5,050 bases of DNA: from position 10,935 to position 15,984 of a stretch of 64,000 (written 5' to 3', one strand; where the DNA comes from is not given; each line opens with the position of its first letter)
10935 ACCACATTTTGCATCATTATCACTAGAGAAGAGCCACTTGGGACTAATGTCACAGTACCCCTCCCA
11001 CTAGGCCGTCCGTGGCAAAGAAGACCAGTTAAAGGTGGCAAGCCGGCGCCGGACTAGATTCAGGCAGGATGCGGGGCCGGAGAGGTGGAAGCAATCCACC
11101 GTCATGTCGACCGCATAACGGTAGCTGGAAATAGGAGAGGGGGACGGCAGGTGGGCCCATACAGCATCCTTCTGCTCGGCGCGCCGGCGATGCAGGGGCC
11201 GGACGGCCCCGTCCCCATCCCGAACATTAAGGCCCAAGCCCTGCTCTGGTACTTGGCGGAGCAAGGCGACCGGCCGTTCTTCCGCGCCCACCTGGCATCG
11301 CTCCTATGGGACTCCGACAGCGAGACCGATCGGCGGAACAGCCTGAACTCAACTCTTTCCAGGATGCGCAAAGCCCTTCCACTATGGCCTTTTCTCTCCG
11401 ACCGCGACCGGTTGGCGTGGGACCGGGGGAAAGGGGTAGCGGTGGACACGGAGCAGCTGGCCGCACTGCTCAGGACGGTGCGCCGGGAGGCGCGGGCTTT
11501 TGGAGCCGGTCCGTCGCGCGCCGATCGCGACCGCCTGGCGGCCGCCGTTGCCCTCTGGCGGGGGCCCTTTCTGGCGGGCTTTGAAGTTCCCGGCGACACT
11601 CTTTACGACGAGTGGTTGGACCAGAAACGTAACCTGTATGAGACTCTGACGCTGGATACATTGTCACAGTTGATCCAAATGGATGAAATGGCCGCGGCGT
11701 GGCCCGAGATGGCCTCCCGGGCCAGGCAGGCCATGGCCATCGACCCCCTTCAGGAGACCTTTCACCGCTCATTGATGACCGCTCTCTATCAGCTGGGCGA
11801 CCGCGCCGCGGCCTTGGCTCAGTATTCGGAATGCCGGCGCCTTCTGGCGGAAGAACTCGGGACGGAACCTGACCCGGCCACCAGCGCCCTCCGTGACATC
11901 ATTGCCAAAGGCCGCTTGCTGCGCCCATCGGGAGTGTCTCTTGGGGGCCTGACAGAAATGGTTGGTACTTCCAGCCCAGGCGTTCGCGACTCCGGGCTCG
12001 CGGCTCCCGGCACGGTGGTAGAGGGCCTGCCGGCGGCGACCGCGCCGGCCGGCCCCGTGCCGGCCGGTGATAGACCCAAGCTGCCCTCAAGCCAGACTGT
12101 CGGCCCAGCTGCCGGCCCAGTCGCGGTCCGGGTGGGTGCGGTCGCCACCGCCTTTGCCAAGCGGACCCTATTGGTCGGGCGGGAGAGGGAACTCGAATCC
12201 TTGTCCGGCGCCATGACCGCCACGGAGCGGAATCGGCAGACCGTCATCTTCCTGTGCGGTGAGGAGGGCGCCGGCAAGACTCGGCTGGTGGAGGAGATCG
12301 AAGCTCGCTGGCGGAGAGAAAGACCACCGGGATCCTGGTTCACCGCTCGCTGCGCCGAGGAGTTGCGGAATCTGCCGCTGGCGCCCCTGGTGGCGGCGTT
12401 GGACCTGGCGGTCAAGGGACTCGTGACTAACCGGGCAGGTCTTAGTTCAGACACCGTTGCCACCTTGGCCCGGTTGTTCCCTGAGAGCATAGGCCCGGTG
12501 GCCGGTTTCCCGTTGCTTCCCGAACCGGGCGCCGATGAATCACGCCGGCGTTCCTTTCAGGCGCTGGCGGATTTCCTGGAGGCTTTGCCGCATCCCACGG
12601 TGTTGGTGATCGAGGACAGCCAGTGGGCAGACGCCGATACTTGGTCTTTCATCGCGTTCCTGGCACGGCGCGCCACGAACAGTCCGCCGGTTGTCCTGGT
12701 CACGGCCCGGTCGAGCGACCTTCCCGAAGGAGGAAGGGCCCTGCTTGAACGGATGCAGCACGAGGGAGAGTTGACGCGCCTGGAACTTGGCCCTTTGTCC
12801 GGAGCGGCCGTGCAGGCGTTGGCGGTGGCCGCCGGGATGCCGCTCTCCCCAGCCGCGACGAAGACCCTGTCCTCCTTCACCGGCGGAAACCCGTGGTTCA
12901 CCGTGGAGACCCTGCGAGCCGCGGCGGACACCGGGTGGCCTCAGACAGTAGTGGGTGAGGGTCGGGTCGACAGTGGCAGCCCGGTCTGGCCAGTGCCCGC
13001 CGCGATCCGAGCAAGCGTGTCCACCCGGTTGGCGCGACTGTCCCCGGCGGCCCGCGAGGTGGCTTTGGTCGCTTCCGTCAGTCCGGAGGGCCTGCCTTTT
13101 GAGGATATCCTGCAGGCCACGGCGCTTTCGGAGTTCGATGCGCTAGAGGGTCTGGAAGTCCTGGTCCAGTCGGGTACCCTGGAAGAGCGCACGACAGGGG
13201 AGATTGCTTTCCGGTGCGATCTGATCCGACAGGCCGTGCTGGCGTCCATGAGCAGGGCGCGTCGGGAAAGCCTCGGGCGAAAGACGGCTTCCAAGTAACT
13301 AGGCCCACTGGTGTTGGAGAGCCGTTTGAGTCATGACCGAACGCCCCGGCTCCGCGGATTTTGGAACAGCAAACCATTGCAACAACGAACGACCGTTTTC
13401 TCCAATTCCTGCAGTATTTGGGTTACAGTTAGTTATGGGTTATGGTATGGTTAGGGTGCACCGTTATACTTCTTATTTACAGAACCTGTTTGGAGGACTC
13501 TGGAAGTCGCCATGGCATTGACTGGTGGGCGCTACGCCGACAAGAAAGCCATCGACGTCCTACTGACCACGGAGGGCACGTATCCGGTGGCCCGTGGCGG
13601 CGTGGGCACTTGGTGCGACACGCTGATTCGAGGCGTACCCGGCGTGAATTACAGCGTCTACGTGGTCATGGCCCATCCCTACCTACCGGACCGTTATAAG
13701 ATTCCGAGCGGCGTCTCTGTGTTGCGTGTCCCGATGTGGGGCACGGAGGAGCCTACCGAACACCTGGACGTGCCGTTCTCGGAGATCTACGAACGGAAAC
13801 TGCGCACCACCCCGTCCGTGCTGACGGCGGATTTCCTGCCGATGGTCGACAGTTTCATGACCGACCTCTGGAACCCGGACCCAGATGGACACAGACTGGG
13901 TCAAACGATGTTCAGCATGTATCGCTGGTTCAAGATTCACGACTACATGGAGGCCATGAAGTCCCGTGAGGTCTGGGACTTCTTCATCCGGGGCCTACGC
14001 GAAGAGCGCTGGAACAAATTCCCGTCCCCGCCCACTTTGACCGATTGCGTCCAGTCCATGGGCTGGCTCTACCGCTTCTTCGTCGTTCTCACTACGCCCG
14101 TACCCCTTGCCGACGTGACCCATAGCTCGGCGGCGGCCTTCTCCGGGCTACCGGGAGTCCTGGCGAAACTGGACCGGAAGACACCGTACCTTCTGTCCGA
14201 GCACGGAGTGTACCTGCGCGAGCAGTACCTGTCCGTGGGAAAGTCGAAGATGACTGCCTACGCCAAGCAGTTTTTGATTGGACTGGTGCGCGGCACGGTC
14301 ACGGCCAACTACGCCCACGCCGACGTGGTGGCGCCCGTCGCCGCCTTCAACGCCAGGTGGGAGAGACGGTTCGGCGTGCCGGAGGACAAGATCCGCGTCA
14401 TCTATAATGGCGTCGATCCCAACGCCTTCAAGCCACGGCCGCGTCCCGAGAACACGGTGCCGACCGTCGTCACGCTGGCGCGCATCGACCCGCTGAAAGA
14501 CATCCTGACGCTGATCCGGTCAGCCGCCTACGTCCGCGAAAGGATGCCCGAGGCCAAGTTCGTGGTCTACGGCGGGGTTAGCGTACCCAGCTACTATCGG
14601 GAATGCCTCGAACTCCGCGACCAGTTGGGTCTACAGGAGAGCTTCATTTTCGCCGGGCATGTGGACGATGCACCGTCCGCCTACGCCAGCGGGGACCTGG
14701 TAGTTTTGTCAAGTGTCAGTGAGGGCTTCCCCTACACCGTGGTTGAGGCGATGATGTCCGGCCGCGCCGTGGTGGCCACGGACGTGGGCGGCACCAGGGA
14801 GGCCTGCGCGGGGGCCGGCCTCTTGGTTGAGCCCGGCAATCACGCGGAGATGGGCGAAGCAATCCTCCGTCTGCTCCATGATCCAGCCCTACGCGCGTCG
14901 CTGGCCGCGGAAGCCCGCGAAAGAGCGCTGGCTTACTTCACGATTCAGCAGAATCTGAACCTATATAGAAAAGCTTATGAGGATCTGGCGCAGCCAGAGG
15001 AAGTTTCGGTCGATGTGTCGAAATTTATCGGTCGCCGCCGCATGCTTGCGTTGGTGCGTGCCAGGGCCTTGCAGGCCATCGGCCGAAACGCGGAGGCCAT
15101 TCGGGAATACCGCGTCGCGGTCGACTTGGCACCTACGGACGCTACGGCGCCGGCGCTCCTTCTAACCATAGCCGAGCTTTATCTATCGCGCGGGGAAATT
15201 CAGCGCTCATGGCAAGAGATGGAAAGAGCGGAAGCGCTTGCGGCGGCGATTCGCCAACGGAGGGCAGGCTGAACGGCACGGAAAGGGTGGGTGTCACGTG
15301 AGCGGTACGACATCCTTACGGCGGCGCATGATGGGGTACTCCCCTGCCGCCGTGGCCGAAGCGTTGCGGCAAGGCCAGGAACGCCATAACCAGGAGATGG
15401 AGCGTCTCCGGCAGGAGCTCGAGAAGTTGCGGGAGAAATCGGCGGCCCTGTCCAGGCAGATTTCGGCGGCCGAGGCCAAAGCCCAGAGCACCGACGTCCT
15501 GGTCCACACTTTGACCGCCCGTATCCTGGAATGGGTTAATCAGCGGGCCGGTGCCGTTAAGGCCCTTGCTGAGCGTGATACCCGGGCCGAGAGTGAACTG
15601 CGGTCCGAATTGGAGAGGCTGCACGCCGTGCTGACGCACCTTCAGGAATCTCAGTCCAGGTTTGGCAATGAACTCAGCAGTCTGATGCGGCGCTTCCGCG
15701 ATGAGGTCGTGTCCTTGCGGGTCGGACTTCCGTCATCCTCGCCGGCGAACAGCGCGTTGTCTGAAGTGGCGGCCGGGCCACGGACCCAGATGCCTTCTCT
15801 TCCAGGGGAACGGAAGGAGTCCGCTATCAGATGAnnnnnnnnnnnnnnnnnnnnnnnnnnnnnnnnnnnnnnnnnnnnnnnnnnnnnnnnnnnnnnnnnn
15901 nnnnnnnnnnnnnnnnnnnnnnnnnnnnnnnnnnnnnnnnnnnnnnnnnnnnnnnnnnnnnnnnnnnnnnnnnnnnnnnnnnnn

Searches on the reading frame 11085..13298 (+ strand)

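Call 7: search_protein_families(library=pfam, proteins=[window:11085-13298:+], max_evalue=0.01)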
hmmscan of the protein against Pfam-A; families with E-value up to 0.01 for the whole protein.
window:11085-13298:+ (737 aa): 6 families
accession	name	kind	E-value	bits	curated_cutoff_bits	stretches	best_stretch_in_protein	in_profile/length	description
PF03704.23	BTAD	-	6.7e-29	101.6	22.1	1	126-271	4-143/146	Bacterial transcriptional activator domain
PF13191.12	AAA_16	-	6.4e-24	85.8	32.6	1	363-539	2-167/167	AAA ATPase domain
PF13401.12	AAA_22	-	2.2e-06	28.4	27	1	384-539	4-121/130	AAA domain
PF00486.34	Trans_reg_C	-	8.9e-05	22.9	26.2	1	50-100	10-59/77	Transcriptional regulatory protein, C terminal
PF05729.18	NACHT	-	0.0024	18.2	26.7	0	387-417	2-32/167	NACHT domain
PF01637.24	ATPase_2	-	0.0043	17.3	33.2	1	364-407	2-42/225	ATPase domain predominantly from Archaea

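Call 9: search_protein_families(library=ncbifam, proteins=[window:11085-13298:+], max_evalue=0.001)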
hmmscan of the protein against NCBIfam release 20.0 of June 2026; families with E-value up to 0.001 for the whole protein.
window:11085-13298:+ (737 aa): 3 families
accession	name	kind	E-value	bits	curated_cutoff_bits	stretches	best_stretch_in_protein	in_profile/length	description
TIGR03903.1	TOMM_kin_cyc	equivalog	1.8e-27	95.7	705.75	1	358-734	478-858/1267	TOMM system kinase/cyclase fusion protein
NF053617.1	SARPRegAfsRStmc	equivalog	3.9e-16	58.2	1430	1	50-275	53-267/986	SARP-family global regulator AfsR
NF041231.1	BagI_FevR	exception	3.7e-06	26.5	500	1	150-279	116-238/315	AfsR/SARP family transcriptional regulator BagI/FevR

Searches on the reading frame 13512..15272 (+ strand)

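Call 7: search_protein_families(library=pfam, proteins=[window:13512-15272:+], max_evalue=0.01)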
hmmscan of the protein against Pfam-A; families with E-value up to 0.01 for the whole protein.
window:13512-15272:+ (586 aa): 7 families
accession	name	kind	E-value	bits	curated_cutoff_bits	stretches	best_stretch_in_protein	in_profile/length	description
PF11997.14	DUF3492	-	8.6e-38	131.1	23.3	1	15-291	2-267/268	Domain of unknown function (DUF3492)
PF13692.12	Glyco_trans_1_4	-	2.4e-29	102.8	27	1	317-457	2-142/142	Glycosyl transferases group 1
PF00534.26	Glycos_transf_1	-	8.6e-28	97.5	26.4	1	311-471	10-172/172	Glycosyl transferases group 1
PF13439.12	Glyco_transf_4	-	4.8e-13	49.9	28.5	1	200-304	73-169/170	Glycosyltransferase Family 4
PF13579.12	Glyco_trans_4_4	-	2.2e-08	35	29.7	1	198-300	70-158/158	Glycosyl transferase 4-like domain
PF13524.12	Glyco_trans_1_2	-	1.9e-07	31.6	25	1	343-482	10-139/144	Glycosyl transferase-like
PF20706.3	GT4-conflict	-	0.00091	18.7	26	1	270-428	147-316/385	Family 4 Glycosyltransferase in conflict systems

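Call 9: search_protein_families(library=ncbifam, proteins=[window:13512-15272:+], max_evalue=0.001)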
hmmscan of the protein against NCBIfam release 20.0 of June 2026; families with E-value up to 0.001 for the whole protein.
window:13512-15272:+ (586 aa): 37 families (the best 25 are shown)
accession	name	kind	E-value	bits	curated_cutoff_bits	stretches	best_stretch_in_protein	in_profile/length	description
NF038011.1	PelF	equivalog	1.7e-45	156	100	1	15-489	1-489/489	GT4 family glycosyltransferase PelF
TIGR03088.1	stp2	hypoth_equivalog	8.9e-31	107.3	409.05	1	284-491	152-372/374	TIGR03088 family PEP-CTERM/XrtA system glycosyltransferase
TIGR03999.1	thiol_BshA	equivalog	2.9e-21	75.8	273.7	1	268-493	143-374/375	N-acetyl-alpha-D-glucosaminyl L-malate synthase BshA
NF041876.1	EPS_EpsE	equivalog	5.7e-21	75.2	400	1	291-480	185-384/389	exopolysaccharide biosynthesis GT4 family glycosyltransferase EpsE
NF038229.1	Glyco4_Geo_Pelo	equivalog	2.3e-18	66.3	400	1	272-492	113-336/338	GPMC system family 4 glycosyltransferase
TIGR03449.1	mycothiol_MshA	equivalog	2.8e-18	66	462.5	1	286-491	182-402/406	D-inositol-3-phosphate glycosyltransferase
TIGR04047.1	MSMEG_0565_glyc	hypoth_equivalog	9.4e-18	64.4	259.85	1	279-469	149-352/373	MSMEG_0565 family glycosyltransferase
NF011726.0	PRK15179.1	equivalog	1.9e-15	56.2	733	1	283-483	473-685/694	Vi polysaccharide biosynthesis protein TviE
TIGR04063.1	stp3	hypoth_equivalog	5.6e-14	51.8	442.05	1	288-493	176-396/397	TIGR04063 family PEP-CTERM/XrtA system glycosyltransferase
NF050063.1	ProtGlycPglJ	equivalog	1.3e-13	50.9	500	1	250-476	124-351/363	N-acetylgalactosamine-N,N'-diacetylbacillosaminyl-diphospho-undecaprenol 4-alpha-N-acetylgalactosaminyltransferase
NF041010.1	glycosy_Agl16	equivalog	7.6e-12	44.8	575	1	283-471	147-331/352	glycosylation protein Agl16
NF047684.1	TeichurnBiosyTuaC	equivalog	1.2e-10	40.9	550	1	367-493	261-390/391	teichuronic acid biosynthesis protein TuaC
TIGR02149.1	glgA_Coryne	subfamily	4.1e-10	39.3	302.4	1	266-480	141-382/391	glycogen synthase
NF053787.1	GlcN_PG_synth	equivalog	1.3e-09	37.3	480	1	389-492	257-359/361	N-acetylglucosaminyl phosphatidylglycerol synthase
NF041139.1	TreT_Thcocales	equivalog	1.4e-09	37.2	775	1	316-488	229-408/412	trehalose synthase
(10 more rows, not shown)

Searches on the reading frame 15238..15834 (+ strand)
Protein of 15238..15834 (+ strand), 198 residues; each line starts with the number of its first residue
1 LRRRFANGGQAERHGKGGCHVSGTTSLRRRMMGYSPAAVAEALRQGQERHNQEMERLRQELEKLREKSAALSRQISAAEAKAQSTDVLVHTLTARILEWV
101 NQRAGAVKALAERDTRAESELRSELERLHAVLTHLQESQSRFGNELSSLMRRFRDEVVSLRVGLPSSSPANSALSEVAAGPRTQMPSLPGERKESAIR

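Call 7: search_protein_families(library=pfam, proteins=[window:15238-15834:+], max_evalue=0.01)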
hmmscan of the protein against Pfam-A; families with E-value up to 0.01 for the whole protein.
window:15238-15834:+ (198 aa): 11 families
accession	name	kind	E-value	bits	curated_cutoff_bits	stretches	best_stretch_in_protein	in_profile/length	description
PF12128.14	DUF3584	-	5.7e-05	21.3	31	1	38-142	273-377/1191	Protein of unknown function (DUF3584)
PF14915.12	CCDC144C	-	0.00023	20.4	35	1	41-96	240-295/534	CCDC144C protein coiled-coil region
PF09787.14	Golgin_A5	-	0.00035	20.6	31.7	1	45-176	40-167/305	Golgin subfamily A member 5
PF13863.11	DUF4200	-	0.001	19.8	29.7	0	110-150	67-107/119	Domain of unknown function (DUF4200)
PF18904.5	DUF5660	-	0.0022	18.6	24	0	47-86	3-44/109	Domain of unknown function (DUF5660)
PF09762.14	CCDC93_CC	-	0.0027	17.2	30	1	41-167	125-248/429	CCDC93 coiled-coil domain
PF03836.20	RasGAP_C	-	0.003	18.1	26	0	45-79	43-77/137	RasGAP C-terminus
PF25607.1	DUF7939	-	0.0054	17.5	27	1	94-154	22-78/81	Domain of unknown function (DUF7939)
PF13469.12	Sulfotransfer_3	-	0.0067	17.1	27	0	18-112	6-106/216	Sulfotransferase family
PF16043.11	DUF4795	-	0.0067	16.3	34.8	1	40-185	30-168/208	Domain of unknown function (DUF4795)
PF13600.11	DUF4140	-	0.0071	17.2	27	0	46-82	59-95/98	N-terminal domain of unknown function (DUF4140)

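Call 9: search_protein_families(library=ncbifam, proteins=[window:15238-15834:+], max_evalue=0.001)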
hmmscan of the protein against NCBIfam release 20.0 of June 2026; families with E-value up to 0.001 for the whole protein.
window:15238-15834:+ (198 aa): 5 families
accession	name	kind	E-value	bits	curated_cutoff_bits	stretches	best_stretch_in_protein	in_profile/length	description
TIGR02168.1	SMC_prok_B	equivalog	2.5e-05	22.2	567.35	1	43-152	363-471/1181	chromosome segregation protein SMC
TIGR02169.1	SMC_prok_A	equivalog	0.0002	19.2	729.4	1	42-148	341-446/1165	chromosome segregation protein SMC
NF033885.1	conj_TraP_IncI1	equivalog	0.00037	20.3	135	0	37-104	78-145/217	conjugal transfer protein TraP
NF045487.1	ASRP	equivalog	0.00039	19.2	300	1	43-155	367-478/593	archaea-specific SMC-related protein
TIGR02231.1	TIGR02231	subfamily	0.00047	19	112.6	1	41-162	60-183/524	mucoidy inhibitor MuiA family protein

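Call 23: search_protein_families(library=pfam, proteins=[window:15238-15834:+], max_evalue=10)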
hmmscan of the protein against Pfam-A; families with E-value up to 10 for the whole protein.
window:15238-15834:+ (198 aa): 80 families (the best 25 are shown)
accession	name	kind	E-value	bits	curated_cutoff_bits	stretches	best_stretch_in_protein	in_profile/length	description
PF12128.14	DUF3584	-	5.7e-05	21.3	31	1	38-142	273-377/1191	Protein of unknown function (DUF3584)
PF14915.12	CCDC144C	-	0.00023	20.4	35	2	41-96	240-295/534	CCDC144C protein coiled-coil region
PF09787.14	Golgin_A5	-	0.00035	20.6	31.7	1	45-176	40-167/305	Golgin subfamily A member 5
PF13863.11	DUF4200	-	0.001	19.8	29.7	2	110-150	67-107/119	Domain of unknown function (DUF4200)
PF18904.5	DUF5660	-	0.0022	18.6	24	1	47-86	3-44/109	Domain of unknown function (DUF5660)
PF09762.14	CCDC93_CC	-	0.0027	17.2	30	1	41-167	125-248/429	CCDC93 coiled-coil domain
PF03836.20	RasGAP_C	-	0.003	18.1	26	2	45-79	43-77/137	RasGAP C-terminus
PF25607.1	DUF7939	-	0.0054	17.5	27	1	94-154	22-78/81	Domain of unknown function (DUF7939)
PF13469.12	Sulfotransfer_3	-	0.0067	17.1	27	1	18-112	6-106/216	Sulfotransferase family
PF16043.11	DUF4795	-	0.0067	16.3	34.8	1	40-185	30-168/208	Domain of unknown function (DUF4795)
PF13600.11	DUF4140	-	0.0071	17.2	27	1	46-82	59-95/98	N-terminal domain of unknown function (DUF4140)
PF10552.14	ORF6C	-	0.011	16.1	22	1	42-69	4-31/114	ORF6C domain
PF04859.17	DUF641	-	0.012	16.5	27.6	1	2-73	57-126/127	Plant protein of unknown function (DUF641)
PF08286.16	Spc24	-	0.015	16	25.3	1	50-86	16-54/109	Spc24 subunit of Ndc80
PF25762.1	HAUS1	-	0.017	15.3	40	2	41-87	152-198/236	HAUS augmin-like complex subunit 1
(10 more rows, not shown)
